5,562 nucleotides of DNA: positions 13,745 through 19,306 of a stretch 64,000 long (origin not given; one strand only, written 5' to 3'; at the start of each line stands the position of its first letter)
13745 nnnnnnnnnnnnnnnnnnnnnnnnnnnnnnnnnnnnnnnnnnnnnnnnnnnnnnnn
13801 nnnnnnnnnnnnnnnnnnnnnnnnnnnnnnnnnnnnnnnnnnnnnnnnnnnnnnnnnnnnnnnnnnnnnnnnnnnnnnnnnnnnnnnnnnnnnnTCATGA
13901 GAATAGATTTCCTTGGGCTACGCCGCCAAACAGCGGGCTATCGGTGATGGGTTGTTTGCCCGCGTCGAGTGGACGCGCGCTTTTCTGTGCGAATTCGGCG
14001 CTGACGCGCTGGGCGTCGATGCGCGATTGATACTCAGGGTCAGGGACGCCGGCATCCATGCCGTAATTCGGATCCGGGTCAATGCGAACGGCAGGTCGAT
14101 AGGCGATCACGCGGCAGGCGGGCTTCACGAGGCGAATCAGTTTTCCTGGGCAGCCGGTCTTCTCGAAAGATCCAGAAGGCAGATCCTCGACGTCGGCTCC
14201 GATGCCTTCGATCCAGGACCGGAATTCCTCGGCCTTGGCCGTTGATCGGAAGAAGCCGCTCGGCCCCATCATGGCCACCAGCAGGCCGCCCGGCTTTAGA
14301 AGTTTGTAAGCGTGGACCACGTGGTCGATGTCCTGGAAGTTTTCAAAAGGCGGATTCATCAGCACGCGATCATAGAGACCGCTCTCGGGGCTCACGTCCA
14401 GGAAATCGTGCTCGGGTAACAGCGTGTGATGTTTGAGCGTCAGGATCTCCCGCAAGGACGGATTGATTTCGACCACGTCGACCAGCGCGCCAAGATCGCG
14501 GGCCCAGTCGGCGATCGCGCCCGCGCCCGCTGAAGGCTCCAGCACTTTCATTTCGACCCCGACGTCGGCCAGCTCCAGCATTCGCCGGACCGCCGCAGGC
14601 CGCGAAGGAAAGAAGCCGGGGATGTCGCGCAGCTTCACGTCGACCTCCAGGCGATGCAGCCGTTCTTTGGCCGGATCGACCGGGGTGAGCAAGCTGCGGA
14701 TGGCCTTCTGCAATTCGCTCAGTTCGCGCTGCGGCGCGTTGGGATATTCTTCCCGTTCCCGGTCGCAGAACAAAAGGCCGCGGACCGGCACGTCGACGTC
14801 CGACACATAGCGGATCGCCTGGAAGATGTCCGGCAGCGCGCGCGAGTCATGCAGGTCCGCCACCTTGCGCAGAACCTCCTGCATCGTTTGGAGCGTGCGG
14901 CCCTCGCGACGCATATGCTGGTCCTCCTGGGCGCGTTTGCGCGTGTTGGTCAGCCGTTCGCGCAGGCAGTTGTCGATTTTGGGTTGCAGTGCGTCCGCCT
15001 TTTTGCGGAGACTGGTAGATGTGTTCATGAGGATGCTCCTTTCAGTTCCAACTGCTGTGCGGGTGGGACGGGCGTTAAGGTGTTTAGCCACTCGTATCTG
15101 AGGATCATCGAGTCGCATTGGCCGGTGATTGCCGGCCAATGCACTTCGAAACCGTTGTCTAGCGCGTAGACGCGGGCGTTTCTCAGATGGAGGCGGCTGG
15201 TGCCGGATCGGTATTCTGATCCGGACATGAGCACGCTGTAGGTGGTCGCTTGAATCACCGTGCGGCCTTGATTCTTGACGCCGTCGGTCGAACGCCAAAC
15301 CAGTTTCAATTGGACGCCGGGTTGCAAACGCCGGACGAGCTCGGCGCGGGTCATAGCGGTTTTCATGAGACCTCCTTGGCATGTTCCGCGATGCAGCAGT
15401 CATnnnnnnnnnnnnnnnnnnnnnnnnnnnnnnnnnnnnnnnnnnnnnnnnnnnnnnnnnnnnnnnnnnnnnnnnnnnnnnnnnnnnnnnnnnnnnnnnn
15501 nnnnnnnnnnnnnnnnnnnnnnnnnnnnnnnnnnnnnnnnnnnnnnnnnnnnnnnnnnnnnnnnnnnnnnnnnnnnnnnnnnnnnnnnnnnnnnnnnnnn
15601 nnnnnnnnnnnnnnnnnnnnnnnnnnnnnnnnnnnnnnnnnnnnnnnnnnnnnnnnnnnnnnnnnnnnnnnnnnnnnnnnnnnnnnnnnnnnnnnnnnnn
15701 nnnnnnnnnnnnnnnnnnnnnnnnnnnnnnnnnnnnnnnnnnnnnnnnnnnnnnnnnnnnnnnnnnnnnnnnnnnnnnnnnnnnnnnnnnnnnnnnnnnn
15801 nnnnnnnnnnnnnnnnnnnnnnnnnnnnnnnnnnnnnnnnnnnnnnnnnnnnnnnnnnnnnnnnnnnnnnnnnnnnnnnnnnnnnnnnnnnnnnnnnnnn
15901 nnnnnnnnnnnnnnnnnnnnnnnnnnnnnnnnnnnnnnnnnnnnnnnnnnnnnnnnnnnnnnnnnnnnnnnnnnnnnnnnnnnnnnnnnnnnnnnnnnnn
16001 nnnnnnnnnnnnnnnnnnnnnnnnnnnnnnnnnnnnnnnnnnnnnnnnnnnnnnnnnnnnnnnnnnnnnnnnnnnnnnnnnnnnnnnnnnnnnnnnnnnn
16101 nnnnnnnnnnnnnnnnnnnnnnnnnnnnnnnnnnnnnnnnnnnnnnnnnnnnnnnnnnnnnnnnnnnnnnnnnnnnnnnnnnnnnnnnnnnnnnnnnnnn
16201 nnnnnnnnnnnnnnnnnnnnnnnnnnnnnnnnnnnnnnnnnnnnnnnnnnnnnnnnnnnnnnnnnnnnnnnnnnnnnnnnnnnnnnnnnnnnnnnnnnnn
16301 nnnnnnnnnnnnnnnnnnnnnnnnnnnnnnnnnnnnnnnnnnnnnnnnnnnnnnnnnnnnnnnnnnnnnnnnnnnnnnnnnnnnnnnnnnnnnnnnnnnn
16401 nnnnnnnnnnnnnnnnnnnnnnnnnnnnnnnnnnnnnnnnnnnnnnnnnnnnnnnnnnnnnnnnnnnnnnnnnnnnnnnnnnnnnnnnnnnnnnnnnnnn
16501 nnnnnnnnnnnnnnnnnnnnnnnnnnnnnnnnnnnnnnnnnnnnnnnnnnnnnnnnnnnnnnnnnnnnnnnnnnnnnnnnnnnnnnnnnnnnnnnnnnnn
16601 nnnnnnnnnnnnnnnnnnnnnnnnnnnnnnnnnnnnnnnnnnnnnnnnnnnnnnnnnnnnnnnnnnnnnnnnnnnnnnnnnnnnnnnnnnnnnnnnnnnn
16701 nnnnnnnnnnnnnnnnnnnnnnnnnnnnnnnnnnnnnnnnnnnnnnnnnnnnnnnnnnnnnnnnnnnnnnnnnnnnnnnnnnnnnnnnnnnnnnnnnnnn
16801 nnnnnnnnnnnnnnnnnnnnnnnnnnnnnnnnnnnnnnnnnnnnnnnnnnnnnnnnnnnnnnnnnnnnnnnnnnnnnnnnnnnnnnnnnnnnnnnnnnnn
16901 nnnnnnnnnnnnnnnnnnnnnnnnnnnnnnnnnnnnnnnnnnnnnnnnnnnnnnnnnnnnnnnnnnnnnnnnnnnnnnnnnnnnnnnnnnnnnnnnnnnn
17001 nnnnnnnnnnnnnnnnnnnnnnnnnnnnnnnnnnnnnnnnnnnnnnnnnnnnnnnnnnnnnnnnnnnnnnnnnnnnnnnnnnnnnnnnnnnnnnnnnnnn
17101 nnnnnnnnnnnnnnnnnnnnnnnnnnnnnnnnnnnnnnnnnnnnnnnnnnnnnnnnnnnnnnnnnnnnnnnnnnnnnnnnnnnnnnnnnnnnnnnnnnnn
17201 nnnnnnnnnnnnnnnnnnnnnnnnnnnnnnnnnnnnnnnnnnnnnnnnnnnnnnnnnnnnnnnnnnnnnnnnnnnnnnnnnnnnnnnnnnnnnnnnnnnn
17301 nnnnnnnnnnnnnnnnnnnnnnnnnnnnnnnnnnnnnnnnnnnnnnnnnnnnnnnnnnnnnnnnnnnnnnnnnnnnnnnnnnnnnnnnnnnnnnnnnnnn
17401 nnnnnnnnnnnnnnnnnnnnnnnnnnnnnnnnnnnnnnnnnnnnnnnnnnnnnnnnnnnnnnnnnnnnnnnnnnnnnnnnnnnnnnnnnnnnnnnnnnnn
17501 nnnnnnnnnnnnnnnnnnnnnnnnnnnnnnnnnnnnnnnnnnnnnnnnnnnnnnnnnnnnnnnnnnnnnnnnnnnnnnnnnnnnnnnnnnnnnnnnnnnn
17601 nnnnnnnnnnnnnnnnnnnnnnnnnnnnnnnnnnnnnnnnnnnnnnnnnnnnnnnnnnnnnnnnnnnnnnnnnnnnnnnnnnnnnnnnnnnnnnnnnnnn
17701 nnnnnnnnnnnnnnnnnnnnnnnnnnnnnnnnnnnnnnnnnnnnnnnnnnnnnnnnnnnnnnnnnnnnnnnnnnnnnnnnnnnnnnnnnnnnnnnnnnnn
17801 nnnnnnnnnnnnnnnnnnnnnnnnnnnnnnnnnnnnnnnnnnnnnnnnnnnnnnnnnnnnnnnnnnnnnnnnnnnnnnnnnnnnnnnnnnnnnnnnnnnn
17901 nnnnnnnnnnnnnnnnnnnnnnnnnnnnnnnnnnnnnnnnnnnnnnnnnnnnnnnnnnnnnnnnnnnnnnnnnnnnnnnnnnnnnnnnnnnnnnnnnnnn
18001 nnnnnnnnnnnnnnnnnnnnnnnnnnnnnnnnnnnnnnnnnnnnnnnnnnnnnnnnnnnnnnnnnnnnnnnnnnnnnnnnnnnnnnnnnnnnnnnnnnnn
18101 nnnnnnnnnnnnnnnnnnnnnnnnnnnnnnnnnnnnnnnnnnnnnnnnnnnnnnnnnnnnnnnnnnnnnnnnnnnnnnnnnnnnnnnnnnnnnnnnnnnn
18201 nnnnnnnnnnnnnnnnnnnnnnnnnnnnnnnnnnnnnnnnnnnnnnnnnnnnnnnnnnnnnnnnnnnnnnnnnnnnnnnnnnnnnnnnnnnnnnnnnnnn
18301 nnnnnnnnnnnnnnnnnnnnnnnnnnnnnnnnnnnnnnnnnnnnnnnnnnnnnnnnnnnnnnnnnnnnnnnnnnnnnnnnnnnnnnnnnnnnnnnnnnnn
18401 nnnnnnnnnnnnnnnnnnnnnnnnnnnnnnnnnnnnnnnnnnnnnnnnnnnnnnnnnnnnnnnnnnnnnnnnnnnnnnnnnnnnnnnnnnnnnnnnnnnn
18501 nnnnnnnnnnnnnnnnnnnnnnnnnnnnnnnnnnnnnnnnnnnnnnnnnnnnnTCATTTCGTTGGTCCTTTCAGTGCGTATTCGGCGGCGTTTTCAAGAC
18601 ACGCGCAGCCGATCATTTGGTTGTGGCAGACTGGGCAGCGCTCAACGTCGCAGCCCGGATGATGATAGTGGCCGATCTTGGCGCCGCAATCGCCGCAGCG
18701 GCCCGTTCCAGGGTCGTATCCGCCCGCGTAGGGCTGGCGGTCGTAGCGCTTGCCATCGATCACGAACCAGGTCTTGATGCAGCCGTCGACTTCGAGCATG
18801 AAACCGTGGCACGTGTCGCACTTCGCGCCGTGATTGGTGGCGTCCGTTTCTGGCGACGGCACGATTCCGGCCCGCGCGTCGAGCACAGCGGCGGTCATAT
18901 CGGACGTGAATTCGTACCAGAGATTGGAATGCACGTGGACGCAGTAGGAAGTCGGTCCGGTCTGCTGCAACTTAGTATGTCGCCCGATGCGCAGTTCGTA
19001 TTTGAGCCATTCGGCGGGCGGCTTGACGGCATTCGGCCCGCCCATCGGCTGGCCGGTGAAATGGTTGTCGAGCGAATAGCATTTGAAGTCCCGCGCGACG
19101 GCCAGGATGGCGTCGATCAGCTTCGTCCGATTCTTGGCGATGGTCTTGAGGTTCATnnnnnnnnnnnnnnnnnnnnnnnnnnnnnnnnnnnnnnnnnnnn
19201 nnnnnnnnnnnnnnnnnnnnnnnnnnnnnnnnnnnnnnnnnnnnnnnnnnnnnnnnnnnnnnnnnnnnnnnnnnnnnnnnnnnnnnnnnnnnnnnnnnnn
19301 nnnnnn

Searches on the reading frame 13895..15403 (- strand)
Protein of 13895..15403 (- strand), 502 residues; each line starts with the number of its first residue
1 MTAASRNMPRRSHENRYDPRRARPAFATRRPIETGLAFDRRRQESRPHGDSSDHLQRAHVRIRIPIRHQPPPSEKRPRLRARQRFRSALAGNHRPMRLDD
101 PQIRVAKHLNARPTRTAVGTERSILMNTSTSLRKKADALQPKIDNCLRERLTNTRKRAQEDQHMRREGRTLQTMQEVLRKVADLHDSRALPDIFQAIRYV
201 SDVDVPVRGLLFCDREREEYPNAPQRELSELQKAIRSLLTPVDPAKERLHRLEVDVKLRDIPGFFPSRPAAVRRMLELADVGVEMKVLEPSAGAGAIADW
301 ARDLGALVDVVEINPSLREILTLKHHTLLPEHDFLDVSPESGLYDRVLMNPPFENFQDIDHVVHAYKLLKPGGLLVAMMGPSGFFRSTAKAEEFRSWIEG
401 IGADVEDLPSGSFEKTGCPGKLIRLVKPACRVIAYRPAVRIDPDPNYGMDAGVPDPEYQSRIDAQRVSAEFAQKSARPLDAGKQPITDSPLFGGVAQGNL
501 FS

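Call 7: search_protein_families(library=pfam, proteins=[window:13895-15403:-], max_evalue=0.01)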
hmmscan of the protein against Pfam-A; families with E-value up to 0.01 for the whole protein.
window:13895-15403:- (502 aa): 2 families
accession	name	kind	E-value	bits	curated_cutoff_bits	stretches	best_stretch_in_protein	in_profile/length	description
PF13489.12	Methyltransf_23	-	9.8e-06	25.8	27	1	282-396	21-131/164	Methyltransferase domain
PF08241.18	Methyltransf_11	-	0.0014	19.6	21.2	1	288-376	1-94/95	Methyltransferase domain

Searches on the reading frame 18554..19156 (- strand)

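Call 3: search_protein_families(library=pfam, proteins=[window:18554-19156:-], max_evalue=0.01)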
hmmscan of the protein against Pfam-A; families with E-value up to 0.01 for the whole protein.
window:18554-19156:- (200 aa): 1 family
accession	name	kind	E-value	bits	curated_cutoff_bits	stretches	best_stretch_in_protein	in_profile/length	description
PF22113.1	Mtrc-MtrF_II-IV_dom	-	0.0071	16.3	30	0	61-118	112-164/176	Outer membrane cytochrome MtrC/MtrF-like, domains II/IV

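Call 4: search_protein_families(library=phrogs, proteins=[window:18554-19156:-], max_evalue=0.001)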
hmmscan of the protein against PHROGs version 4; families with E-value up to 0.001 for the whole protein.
window:18554-19156:- (200 aa): 0 families
